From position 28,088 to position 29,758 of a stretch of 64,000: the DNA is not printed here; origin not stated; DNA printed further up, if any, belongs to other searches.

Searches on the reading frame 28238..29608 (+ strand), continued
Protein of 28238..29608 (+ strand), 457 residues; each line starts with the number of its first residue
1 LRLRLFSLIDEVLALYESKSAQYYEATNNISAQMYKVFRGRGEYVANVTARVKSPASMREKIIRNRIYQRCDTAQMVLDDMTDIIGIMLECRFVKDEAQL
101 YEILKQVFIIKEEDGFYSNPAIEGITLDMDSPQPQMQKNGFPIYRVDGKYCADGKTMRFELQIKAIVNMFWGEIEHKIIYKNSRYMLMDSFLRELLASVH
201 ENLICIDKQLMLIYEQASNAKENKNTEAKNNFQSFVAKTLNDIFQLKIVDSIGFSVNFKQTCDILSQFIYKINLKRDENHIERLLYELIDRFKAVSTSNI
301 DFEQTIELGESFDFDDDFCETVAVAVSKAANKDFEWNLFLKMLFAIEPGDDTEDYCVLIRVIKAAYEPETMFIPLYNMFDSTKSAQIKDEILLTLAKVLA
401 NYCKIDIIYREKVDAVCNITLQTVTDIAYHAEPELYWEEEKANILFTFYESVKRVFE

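Call 13: find_related_loci(query=A1, collection=genome_contigs, flank=5000)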
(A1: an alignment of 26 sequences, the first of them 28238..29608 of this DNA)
Query A1 (457 aa) in genome_contigs; peptide patterns used: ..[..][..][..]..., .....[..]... (x = any residue, [..] = any of these).
599 stretches matched a pattern (row limit reached: there are more); 513 encode a relative of the query (tblastn E <= 1e-3); the best 80 are kept; 80 distinct loci.
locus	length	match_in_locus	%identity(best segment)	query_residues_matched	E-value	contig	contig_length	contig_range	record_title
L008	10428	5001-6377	41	1-457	2e-111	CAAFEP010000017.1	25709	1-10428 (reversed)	MAG TPA_asm: Firmicutes bacterium, isolate HGM14224, WGS project CAAFEP010000000 data, contig: SRS104400_78_k99_25542, w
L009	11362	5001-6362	39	1-448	2e-103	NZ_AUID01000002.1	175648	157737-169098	Proteocatella sphenisci DSM 23131 G558DRAFT_scaffold00002.2_C, whole genome shotgun sequence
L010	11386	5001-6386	38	1-456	4e-103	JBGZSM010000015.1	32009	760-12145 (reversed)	MAG: Filifactoraceae bacterium isolate D-73_MAG_2 D-73__30022, whole genome shotgun sequence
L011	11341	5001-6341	40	1-441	2e-103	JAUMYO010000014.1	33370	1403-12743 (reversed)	MAG: Peptostreptococcaceae bacterium isolate S17M_Sa_33 NODE_672_length_33370_cov_15.078943, whole genome shotgun sequen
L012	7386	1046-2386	39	1-441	6e-103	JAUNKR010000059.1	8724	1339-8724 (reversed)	MAG: Peptostreptococcaceae bacterium isolate S30M_Sa_54 NODE_3926_length_8724_cov_9.531318, whole genome shotgun sequenc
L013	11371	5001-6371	37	1-452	2e-100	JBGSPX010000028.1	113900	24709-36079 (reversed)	MAG: Proteocatella sp. isolate JTS-AC315 k141_1531564, whole genome shotgun sequence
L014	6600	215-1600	37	1-456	3e-100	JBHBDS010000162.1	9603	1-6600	MAG: Filifactoraceae bacterium isolate D-51_MAG_33 D-51__114049, whole genome shotgun sequence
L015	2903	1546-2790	39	1-416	3e-101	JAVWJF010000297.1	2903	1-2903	MAG: Longicatena sp. isolate CGS1Y3-bin16 NODE_297_length_2903_cov_2.500354, whole genome shotgun sequence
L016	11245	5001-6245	39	1-416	7e-98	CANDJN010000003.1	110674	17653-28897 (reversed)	MAG TPA_asm: uncultured Erysipelotrichaceae bacterium isolate ERR6760104_bin.5_metawrap_v1.3_MAG genome assembly, contig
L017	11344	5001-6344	37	1-442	5e-98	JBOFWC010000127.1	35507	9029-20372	MAG: Proteocatella sp. isolate WFFMC_MAG_562 k139_43047_flag=0_multi=16.9819_len=35507, whole genome shotgun sequence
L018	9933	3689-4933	39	1-416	2e-97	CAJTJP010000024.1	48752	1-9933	Erysipelotrichales bacterium isolate A81 genome assembly, contig: MGBC000215.24, whole genome shotgun sequence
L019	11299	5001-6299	37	1-428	1e-96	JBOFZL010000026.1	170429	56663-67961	MAG: Filifactoraceae bacterium isolate WFFMC_MAG_475 k139_8132_flag=0_multi=8.9981_len=170429, whole genome shotgun sequ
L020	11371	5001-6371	37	1-457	2e-96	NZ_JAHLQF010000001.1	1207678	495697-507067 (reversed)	Clostridium mobile strain MSJ-11 M-11_ctg001, whole genome shotgun sequence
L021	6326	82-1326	39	1-416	3e-96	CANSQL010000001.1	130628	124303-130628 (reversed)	MAG TPA_asm: uncultured Erysipelotrichaceae bacterium isolate SRR15510233_bin.7_metawrap_v1.3_MAG genome assembly, conti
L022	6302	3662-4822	40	1-389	4e-96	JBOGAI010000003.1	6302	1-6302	MAG: Erysipelotrichaceae bacterium isolate WFFMC_MAG_452 k139_22024_flag=1_multi=3.8666_len=6302, whole genome shotgun s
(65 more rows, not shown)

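Call 30: predict_structure(alignment_id=A1)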
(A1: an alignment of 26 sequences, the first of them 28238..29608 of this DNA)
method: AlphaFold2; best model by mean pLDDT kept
length: 457 residues; sequences in the alignment: 26
mean_pLDDT: 84.1   pTM: 0.73
mean pLDDT of the five models: 84.1, 83.6, 82.3, 79.0, 78.7
residues with pLDDT >= 90: 215; 70-90: 167; 50-70: 58; < 50: 17
segments of 3 or more residues with pLDDT < 50: 181-189, 218-223
pLDDT, mean of each block of 10 residues (from residue 1): 89 93 93 87 77 88 87 90 91 87 93 92 93 82 90 89 81 56 44 56 65 53 61 84 88 81 85 64 76 86 87 90 93 91 85 90 90 92 94 97 90 94 94 91 96 94
secondary structure, 60 per line:
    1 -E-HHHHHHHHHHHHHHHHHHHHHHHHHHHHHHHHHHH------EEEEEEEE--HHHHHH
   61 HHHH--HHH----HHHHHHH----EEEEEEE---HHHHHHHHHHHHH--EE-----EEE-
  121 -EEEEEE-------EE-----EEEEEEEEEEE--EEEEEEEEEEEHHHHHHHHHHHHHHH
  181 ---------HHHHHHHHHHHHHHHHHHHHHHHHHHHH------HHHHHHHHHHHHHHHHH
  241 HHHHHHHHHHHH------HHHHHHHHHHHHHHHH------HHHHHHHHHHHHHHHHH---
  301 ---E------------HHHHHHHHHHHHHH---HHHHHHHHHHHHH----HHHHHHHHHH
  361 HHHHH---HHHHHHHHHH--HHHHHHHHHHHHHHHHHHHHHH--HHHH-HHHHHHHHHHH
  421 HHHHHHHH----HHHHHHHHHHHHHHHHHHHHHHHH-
elements in order: H4-38 E45-52 H55-64 H74-80 E85-91 H95-107 E117-119 E122-127 E142-152 E155-165 H166-180 H190-217 H224-252 H259-274 H281-297 H317-330 H334-346 H351-365 H369-378 H381-402 H405-408 H410-428 H433-456

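Call 34: list_cluster_members(proteins=[P0057, P0061, P0001])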
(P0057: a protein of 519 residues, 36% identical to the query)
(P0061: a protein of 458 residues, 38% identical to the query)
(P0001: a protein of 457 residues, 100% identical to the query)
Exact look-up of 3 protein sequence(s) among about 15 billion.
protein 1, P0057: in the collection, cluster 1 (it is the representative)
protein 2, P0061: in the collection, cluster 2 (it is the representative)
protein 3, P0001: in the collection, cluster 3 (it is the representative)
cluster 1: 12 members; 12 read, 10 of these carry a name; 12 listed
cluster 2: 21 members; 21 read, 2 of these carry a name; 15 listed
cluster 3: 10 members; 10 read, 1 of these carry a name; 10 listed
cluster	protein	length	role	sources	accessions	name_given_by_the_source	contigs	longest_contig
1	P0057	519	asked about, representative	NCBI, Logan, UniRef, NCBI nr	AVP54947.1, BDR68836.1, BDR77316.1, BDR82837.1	GTP pyrophosphokinase [Clostridium tetani] | GTP pyrophosphokinase n=1 Tax=Clostridium tetani TaxID=1513 RepID=UPI000D201FE8 | hypothetical protein [Clostridium tetani]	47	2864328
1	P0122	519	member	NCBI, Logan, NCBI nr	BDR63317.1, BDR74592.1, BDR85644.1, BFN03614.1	GTP pyrophosphokinase [Clostridium tetani] | hypothetical protein [Clostridium tetani]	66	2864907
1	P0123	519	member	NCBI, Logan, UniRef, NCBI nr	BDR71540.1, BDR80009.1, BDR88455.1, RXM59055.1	GTP pyrophosphokinase [Clostridium tetani] | GTP pyrophosphokinase n=1 Tax=Clostridium tetani TaxID=1513 RepID=A0ABC8E8Y0_CLOTA | hypothetical protein [Clostridium tetani]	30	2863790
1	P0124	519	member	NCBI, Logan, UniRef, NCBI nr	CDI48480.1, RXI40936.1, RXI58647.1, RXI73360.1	GTP pyrophosphokinase [Clostridium tetani] | RelA/SpoT domain-containing protein n=1 Tax=Clostridium tetani TaxID=1513 ... | RelA/SpoT domain-containing protein [Clostridium tetani]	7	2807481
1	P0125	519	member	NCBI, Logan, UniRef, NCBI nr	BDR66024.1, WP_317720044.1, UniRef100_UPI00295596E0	GTP pyrophosphokinase [Clostridium tetani] | GTP pyrophosphokinase n=1 Tax=Clostridium tetani TaxID=1513 RepID=UPI00295596E0 | hypothetical protein [Clostridium tetani]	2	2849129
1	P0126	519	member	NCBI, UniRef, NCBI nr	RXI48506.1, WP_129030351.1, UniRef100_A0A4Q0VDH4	hypothetical protein DP130_07175 [Clostridium tetani] | RelA/SpoT domain-containing protein n=1 Tax=Clostridium tetani TaxID=1513 ... | hypothetical protein [Clostridium tetani]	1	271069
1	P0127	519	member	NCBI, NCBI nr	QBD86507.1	hypothetical protein EW636_02085 [Clostridium tetani]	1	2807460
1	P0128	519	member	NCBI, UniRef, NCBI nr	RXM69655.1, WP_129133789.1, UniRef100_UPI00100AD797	relA/spoT family protein [Clostridium tetani] | GTP pyrophosphokinase n=1 Tax=Clostridium tetani TaxID=1513 RepID=UPI00100AD797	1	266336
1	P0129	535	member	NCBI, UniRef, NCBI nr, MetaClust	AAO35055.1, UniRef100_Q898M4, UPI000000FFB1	conserved protein [Clostridium tetani E88] | Conserved protein n=2 Tax=Clostridium tetani TaxID=1513 RepID=Q898M4_CLOTE | status=active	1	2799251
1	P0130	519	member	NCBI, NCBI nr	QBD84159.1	hypothetical protein EQG73_02085 [Clostridium tetani]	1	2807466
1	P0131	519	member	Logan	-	-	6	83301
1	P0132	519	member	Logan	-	-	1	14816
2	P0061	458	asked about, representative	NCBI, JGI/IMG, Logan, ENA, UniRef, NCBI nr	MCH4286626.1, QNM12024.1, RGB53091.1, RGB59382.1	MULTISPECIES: RelA/spoT family protein [Bacillota] | RelA/spoT family protein n=2 Tax=Amedibacillus TaxID=2749846 RepID=A0A7G9GMJ2_9FIRM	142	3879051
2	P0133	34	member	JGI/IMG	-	DNA modification methylase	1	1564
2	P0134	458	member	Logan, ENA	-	-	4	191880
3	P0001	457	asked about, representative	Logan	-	-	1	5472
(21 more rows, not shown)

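Call 36: fold_search(model_id=the predicted structure, library=pdb)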
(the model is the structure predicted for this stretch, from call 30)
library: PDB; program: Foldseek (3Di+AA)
matches with E <= 10: 365; with E <= 0.001: 31
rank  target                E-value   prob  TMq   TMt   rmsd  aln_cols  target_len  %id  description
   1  5ded_A                2.2e-06  1.00  0.29  0.62  13.1       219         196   21  Crystal structure of the small alarmone synthethase 1 from Bacillus subtilis bound to its product pppGpp (released 2015-10-28)
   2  6ex0_A                2.7e-06  1.00  0.25  0.52  13.0       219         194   18  Crystal structure of RelP (SAS2) from Staphylococcus aureus bound to pppGpp in the post-catalytic state (released 2018-01-24)
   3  6ex0_B                3.3e-06  1.00  0.24  0.51  13.5       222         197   18  Crystal structure of RelP (SAS2) from Staphylococcus aureus bound to pppGpp in the post-catalytic state (released 2018-01-24)
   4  6ewz_B                3.8e-06  1.00  0.24  0.49  14.6       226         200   18  Crystal structure of RelP (SAS2) from Staphylococcus aureus bound to AMPCPP and GTP in the pre-catalytic state (released 2018-01-24)
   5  5ded_B                5.0e-06  1.00  0.29  0.65  11.9       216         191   21  Crystal structure of the small alarmone synthethase 1 from Bacillus subtilis bound to its product pppGpp (released 2015-10-28)
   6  3l9d_B                5.5e-06  1.00  0.27  0.59  14.0       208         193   22  The Crystal Structure of smu.1046c from Streptococcus mutans UA159 (released 2011-01-12)
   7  6fgj_A                6.3e-06  1.00  0.26  0.52  13.5       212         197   19  Crystal structure of the small alarmone synthethase 2 from Staphylococcus aureus (released 2018-02-07)
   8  6fgj_B                6.6e-06  1.00  0.25  0.51  13.6       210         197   18  Crystal structure of the small alarmone synthethase 2 from Staphylococcus aureus (released 2018-02-07)
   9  2be3_A                6.9e-06  1.00  0.29  0.60  12.9       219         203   22  Structure of a GTP Pyrophosphokinase Family Protein from Streptococcus pneumoniae (released 2005-12-06)
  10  6ewz_A                7.9e-06  1.00  0.24  0.49  14.5       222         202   17  Crystal structure of RelP (SAS2) from Staphylococcus aureus bound to AMPCPP and GTP in the pre-catalytic state (released 2018-01-24)
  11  5dec_B                1.0e-05  1.00  0.29  0.64  12.9       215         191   22  Crystal structure of the small alarmone synthetase 1 from Bacillus subtilis (released 2015-10-28)
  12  5dec_A                1.3e-05  1.00  0.29  0.65  12.9       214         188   23  Crystal structure of the small alarmone synthetase 1 from Bacillus subtilis (released 2015-10-28)
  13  5f2v_T                1.5e-05  1.00  0.29  0.63  12.7       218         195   22  Crystal structure of the small alarmone synthethase 1 from Bacillus subtilis bound to AMPCPP (released 2015-12-16)
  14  5dec_D                1.6e-05  1.00  0.29  0.64  12.9       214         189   23  Crystal structure of the small alarmone synthetase 1 from Bacillus subtilis (released 2015-10-28)
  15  6fgx_A                1.7e-05  1.00  0.24  0.49  13.9       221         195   17  Crystal structure of the small alarmone synthethase 2 from Staphylococcus aureus bound to AMPCPP (released 2018-02-07)
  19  5ded_E                2.9e-05  1.00  0.28  0.63  12.6       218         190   21  Crystal structure of the small alarmone synthethase 1 from Bacillus subtilis bound to its product pppGpp (released 2015-10-28)
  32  8pu4_C                3.8e-03  1.00  0.20  0.47   6.0       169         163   17  FaRel2 bound to the ATP analogue, APCPP (released 2024-07-24)
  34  8pu4_B                6.3e-03  1.00  0.17  0.39   7.9       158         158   16  FaRel2 bound to the ATP analogue, APCPP (released 2024-07-24)
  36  8pu4_A                1.4e-02  1.00  0.17  0.41   4.8       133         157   19  FaRel2 bound to the ATP analogue, APCPP (released 2024-07-24)
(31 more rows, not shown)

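Call 38: search_dna_similar(query=window:28238-29608:+, collection=phages, mode=protein, max_evalue=0.001, max_rows=15)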
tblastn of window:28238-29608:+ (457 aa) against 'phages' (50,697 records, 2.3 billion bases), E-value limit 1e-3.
Records with a match: 1; places in all: 1; records where one place covers at least 80% of the query: 0.
Best place of each record, by identity: <60% 1.
By first word of the organism name: Bacteriophage 1.
By host as written in the record: - 1.
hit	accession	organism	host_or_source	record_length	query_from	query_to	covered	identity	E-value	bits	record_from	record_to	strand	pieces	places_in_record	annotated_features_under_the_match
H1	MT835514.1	Bacteriophage sp.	human fecal samples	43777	47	183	30%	26.4%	4e-4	49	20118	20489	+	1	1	record has no annotation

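Call 39: search_dna_similar(query=window:28238-29608:+, collection=plasmids, mode=protein, max_evalue=0.001, max_rows=15)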
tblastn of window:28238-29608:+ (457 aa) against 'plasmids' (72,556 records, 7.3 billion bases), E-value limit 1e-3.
Records with a match: 15; places in all: 15; records where one place covers at least 80% of the query: 10.
Best place of each record, by identity: <60% 15.
By first word of the organism name: Clostridium 9; Lactococcus 2; Acetoanaerobium 1; Bacteroides 1; Paenibacillus 1; Tsukamurella 1.
By predicted mobility (MOB-suite, as given by PLSDB): non-mobilizable 13; conjugative 1; mobilizable 1.
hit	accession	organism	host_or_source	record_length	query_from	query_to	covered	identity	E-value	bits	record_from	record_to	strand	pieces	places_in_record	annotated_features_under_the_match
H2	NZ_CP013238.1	Clostridium butyricum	Microbial isolate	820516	1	456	100%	31.5%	1e-73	259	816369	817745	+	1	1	(p)ppGpp synthetase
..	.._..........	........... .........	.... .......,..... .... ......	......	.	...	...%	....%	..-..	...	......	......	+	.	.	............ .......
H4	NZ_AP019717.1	Clostridium butyricum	-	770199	1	456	100%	31.4%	3e-72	254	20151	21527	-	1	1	hypothetical protein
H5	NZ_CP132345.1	Clostridium butyricum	Homo sapiens,Faeces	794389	1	456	100%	31.4%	3e-72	254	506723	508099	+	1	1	hypothetical protein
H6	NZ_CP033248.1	Clostridium butyricum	environment swab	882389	1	456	100%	31.2%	2e-73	258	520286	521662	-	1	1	(p)ppGpp synthetase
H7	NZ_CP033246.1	Clostridium butyricum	Homo sapiens,stool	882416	1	456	100%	31.2%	2e-73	258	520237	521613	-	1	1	(p)ppGpp synthetase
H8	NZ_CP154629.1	Acetoanaerobium noterae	cell culture,Sludge of a digestion ...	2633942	1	445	97%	31.8%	1e-79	276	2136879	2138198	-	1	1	none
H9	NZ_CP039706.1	Clostridium butyricum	Homo sapiens,isolation from The first ...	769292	1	456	100%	31.0%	7e-73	256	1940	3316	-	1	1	(p)ppGpp synthetase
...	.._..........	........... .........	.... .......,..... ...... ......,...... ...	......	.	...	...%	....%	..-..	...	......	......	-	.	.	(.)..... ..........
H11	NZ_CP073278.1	Clostridium butyricum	Homo sapiens,cell culture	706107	1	456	100%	30.8%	7e-72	254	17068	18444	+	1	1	(p)ppGpp synthetase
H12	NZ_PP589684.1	Lactococcus sp.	Bacterial culture,Dairy environment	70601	47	218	38%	30.2%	2e-9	67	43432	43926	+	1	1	hypothetical protein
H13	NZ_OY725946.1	Bacteroides finegoldii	-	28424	10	193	40%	25.8%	6e-5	53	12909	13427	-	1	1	(p)ppGpp synthetase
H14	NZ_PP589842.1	Lactococcus sp.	Bacterial culture,Dairy environment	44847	47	185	30%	33.3%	2e-9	68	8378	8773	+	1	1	hypothetical protein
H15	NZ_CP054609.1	Paenibacillus cellulosilyticus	cell culture,soil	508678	45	218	38%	25.8%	4e-5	54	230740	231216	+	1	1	GTP pyrophosphokinase family protein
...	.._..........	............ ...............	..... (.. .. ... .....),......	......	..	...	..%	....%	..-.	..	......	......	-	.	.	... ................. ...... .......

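Call 44: find_encoding_contigs(protein=P0001, flank=6000, max_places=6)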
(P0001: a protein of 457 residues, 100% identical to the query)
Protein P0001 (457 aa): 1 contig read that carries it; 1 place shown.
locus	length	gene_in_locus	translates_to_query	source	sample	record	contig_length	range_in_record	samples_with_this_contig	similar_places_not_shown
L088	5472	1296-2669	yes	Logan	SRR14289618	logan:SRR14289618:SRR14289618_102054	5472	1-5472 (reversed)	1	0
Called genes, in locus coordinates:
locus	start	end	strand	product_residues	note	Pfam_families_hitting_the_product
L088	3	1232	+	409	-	?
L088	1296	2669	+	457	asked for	PF04607:RelA_SpoT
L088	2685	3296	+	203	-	PF12773:DZR (faint)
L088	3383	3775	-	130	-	-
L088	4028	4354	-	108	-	-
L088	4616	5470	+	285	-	?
